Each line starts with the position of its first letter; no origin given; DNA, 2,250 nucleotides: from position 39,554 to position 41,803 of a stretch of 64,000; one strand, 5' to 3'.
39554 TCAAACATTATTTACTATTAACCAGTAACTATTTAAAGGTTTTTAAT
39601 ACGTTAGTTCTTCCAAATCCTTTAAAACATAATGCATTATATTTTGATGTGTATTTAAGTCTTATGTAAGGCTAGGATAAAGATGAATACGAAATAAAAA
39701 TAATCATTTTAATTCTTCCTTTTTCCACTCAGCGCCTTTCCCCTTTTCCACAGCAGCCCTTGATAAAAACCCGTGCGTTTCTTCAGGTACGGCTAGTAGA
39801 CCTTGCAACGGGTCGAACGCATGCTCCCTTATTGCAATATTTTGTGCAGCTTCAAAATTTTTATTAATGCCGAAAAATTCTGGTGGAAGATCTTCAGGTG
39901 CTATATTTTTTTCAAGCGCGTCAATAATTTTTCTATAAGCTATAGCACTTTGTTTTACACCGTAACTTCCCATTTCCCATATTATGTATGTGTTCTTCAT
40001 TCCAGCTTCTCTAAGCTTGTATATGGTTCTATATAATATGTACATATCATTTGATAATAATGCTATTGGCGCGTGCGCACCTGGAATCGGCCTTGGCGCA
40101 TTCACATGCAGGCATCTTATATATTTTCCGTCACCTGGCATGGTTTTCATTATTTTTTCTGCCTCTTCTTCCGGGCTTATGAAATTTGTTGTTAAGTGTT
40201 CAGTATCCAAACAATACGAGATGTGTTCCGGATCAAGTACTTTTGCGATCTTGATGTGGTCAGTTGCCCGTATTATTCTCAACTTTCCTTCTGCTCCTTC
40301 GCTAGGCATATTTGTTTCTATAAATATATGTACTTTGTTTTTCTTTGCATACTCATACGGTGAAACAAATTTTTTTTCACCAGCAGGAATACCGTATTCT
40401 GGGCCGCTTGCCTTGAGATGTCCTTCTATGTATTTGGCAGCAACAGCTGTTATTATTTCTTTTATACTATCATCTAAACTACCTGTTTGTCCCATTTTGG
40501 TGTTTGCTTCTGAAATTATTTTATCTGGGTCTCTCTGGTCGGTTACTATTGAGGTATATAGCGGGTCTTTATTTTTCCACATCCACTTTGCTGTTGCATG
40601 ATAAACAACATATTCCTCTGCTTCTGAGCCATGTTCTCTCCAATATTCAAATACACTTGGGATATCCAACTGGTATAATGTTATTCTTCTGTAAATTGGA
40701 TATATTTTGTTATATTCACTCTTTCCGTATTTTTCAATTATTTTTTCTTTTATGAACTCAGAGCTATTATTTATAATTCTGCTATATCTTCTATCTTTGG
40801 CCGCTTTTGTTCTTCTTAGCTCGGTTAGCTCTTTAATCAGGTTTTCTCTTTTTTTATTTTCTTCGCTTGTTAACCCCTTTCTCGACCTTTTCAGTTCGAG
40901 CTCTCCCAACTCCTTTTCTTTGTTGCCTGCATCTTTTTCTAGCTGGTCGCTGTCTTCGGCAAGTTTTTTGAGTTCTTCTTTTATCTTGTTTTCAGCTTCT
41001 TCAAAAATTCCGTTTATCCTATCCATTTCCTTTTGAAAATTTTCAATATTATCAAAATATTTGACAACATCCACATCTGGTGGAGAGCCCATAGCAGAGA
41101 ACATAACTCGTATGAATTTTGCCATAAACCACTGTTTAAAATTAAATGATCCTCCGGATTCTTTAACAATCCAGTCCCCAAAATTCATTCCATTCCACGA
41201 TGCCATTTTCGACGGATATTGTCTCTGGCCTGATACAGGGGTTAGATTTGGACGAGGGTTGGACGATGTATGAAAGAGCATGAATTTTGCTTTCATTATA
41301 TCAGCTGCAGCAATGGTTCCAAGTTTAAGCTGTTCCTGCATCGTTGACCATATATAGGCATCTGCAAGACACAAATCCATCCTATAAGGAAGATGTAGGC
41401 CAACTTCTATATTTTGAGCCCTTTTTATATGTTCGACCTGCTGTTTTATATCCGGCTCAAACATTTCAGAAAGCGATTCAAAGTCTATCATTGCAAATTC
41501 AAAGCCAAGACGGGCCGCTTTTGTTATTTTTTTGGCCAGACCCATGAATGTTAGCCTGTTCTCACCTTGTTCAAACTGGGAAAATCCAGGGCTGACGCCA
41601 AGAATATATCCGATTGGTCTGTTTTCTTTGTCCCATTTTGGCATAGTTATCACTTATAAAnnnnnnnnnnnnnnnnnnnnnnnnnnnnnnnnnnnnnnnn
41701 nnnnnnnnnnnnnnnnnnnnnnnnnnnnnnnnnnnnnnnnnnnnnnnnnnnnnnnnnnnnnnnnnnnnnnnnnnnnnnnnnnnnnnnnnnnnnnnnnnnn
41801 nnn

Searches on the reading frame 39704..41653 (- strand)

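Call 104: search_protein_families(library=pfam, proteins=[window:39704-41653:-], max_evalue=0.001)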
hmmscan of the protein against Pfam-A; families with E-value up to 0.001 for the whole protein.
window:39704-41653:- (649 aa): 1 family
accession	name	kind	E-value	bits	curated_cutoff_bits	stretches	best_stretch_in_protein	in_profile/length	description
PF01261.30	AP_endonuc_2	-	1.1e-07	32.2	31.1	0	434-561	113-229/249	Xylose isomerase-like TIM barrel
